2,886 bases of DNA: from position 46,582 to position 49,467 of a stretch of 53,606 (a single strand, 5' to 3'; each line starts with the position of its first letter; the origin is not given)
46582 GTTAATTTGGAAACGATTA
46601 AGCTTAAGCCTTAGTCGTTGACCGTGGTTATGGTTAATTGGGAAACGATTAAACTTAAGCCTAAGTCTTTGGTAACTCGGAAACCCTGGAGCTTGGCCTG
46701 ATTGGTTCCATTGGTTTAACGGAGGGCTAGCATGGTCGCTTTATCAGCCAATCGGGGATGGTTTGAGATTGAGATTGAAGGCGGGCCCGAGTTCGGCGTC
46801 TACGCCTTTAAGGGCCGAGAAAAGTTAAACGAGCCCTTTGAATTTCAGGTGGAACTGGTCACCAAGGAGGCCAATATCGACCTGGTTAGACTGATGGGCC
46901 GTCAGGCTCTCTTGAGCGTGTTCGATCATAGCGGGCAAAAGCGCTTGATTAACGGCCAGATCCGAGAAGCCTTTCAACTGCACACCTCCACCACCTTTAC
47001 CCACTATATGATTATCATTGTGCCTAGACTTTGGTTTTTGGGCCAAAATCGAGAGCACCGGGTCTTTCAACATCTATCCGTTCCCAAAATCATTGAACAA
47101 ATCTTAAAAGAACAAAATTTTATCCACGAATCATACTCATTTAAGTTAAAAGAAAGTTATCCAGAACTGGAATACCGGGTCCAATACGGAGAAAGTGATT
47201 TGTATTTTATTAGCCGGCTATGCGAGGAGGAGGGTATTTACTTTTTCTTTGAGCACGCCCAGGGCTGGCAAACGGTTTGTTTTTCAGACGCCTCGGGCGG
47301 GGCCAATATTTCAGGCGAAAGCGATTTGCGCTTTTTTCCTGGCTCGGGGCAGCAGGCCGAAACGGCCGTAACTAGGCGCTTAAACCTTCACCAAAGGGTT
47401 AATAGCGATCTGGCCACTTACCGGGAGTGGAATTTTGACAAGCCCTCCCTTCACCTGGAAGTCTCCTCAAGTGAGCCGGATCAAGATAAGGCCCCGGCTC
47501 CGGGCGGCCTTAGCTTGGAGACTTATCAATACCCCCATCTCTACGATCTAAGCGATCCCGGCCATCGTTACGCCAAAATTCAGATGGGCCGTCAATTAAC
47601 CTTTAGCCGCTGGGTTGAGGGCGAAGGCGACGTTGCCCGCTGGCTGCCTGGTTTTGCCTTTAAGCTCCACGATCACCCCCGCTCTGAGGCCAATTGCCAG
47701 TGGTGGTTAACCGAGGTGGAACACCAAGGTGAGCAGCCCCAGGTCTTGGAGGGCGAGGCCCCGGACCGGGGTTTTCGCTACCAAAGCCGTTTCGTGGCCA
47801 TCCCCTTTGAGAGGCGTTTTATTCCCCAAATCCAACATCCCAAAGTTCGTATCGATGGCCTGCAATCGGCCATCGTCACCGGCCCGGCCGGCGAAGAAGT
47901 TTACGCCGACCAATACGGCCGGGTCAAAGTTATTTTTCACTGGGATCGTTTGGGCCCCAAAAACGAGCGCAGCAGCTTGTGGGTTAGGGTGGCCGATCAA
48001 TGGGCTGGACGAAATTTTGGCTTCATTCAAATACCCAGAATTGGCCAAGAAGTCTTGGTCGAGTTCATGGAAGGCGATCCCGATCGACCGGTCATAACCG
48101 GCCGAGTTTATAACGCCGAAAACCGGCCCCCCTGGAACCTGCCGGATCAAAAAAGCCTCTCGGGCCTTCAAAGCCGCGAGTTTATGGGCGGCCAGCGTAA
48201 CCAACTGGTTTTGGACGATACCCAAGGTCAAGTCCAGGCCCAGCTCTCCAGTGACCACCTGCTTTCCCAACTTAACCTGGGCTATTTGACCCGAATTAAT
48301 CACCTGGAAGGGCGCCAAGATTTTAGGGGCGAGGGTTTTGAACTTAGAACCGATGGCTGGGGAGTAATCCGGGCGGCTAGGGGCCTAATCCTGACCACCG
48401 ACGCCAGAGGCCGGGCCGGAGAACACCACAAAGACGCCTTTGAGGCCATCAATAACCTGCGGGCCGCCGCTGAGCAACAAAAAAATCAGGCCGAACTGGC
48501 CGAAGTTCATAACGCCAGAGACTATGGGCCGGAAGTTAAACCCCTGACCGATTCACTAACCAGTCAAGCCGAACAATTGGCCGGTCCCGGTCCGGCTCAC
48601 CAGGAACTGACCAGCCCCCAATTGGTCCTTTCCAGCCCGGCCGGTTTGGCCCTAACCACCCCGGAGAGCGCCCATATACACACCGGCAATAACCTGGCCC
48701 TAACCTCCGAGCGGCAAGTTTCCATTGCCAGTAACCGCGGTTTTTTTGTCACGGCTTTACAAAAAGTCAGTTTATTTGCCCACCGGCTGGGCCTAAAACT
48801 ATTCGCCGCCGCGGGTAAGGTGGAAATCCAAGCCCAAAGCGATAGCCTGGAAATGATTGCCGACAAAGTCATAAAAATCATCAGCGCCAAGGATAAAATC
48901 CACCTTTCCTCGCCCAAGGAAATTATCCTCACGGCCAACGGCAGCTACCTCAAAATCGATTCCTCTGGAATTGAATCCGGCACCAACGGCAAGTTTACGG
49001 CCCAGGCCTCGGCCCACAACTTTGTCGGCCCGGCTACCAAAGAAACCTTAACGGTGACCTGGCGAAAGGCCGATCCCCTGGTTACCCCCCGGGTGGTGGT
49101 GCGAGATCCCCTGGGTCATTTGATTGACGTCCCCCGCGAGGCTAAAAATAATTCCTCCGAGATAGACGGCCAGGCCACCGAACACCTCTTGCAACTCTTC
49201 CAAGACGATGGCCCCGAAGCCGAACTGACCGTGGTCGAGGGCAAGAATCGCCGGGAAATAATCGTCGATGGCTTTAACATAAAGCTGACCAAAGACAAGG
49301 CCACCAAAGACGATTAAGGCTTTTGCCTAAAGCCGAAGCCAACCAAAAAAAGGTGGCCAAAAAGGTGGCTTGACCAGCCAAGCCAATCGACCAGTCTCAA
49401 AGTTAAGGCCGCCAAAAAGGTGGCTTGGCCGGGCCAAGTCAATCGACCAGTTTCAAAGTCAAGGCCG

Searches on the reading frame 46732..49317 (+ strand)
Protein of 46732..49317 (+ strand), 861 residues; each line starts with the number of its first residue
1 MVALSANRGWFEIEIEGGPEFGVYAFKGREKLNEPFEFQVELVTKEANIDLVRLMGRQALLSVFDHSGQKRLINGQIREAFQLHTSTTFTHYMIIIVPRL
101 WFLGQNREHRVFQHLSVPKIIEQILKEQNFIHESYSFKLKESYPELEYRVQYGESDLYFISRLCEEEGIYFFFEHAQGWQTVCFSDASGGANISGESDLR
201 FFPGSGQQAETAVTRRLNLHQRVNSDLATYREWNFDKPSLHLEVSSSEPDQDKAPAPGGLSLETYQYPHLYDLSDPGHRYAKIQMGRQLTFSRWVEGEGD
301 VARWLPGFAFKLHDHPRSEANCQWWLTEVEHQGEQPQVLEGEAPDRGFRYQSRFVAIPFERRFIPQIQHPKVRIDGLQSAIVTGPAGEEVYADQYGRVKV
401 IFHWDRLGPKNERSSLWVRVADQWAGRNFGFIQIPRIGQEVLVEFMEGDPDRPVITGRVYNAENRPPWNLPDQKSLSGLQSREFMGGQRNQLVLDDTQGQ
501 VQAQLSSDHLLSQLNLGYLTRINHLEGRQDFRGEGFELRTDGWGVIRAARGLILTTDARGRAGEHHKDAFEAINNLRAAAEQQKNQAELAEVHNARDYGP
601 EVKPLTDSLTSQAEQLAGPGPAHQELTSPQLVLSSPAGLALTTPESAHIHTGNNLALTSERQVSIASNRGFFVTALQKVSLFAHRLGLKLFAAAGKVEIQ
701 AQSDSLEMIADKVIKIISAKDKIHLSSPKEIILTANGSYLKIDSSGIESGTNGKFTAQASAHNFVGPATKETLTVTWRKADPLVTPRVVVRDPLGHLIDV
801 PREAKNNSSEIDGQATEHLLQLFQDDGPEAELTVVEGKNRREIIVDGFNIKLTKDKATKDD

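Call 5: search_protein_families(library=pfam, proteins=[window:46732-49317:+], max_evalue=0.1)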
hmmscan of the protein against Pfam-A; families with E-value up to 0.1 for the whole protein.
window:46732-49317:+ (861 aa): 6 families
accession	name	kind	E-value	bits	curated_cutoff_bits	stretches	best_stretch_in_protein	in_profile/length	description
PF05954.17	Phage_GPD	-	4.5e-77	259.7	30.1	1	29-335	1-303/305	Phage tail baseplate hub (GPD)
PF10106.14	DUF2345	-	3e-51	173.6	30.7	1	623-768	6-151/151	Uncharacterized protein conserved in bacteria (DUF2345)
PF13296.11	T6SS_Vgr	-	2.8e-34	117.8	22.4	1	482-589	1-107/108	Putative type VI secretion system Rhs element Vgr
PF04717.18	Phage_base_V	-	4.2e-13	49.9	23.8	1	393-460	12-75/75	Type VI secretion system/phage-baseplate injector OB domain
PF20093.5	DUF6484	-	2e-05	25.6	27.6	1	436-459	38-61/61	Domain of unknown function (DUF6484)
PF12059.13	DUF3540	-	0.073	13.4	27.9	0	646-689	61-105/199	Protein of unknown function (DUF3540)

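Call 6: search_protein_families(library=ncbifam, proteins=[window:46732-49317:+], max_evalue=0.1)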
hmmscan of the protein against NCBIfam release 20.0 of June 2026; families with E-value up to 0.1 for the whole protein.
window:46732-49317:+ (861 aa): 4 families
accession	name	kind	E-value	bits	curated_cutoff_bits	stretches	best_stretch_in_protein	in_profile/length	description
TIGR03361.1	VI_Rhs_Vgr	subfamily_domain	1.7e-153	511.9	186.35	1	18-505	9-490/513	type VI secretion system tip protein TssI/VgrG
TIGR01646.1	vgr_GE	subfamily_domain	1.7e-121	406.5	121.8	1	23-509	3-479/480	type VI secretion system tip protein VgrG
NF033848.1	VgrG_rel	hypoth_equivalog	4.9e-13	48.2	275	1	371-496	371-489/547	VgrG-related protein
TIGR01644.1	phage_P2_V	subfamily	0.0054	16.3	46.75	1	417-473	35-90/192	phage baseplate assembly protein V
